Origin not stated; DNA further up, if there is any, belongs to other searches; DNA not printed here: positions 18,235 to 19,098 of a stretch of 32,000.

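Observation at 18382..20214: Two uncharacterised genes head the cas2-cas2-cas1-RT adaptation operon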

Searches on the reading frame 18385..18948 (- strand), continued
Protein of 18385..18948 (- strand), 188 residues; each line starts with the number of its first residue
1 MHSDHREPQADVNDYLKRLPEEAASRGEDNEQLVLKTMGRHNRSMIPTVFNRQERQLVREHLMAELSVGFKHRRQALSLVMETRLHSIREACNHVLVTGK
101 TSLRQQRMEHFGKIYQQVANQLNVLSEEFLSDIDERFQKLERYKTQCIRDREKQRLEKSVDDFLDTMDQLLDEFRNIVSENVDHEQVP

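Call 98: search_dna_similar(query=window:18385-18948:-, collection=plasmids, mode=protein, max_evalue=0.001, max_rows=15)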
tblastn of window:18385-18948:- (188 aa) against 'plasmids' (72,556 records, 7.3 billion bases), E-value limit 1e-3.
No match.

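Call 103: search_protein_families(library=pfam, proteins=[L015:1072-1842:+, L001:6795-7682:+, L002:4477-5697:+], max_evalue=0.05)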
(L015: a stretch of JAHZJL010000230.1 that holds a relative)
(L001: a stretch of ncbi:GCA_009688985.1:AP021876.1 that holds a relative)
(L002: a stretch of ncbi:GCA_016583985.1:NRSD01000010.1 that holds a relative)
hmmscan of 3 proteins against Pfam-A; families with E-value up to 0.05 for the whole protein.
L015:1072-1842:+ (257 aa): 0 families

L001:6795-7682:+ (296 aa): 1 family
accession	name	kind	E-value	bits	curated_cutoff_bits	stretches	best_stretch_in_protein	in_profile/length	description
PF09651.16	Cas_APE2256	-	0.021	15.1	24.8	0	217-280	58-125/136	CRISPR-associated protein (Cas_APE2256)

L002:4477-5697:+ (407 aa): 0 families
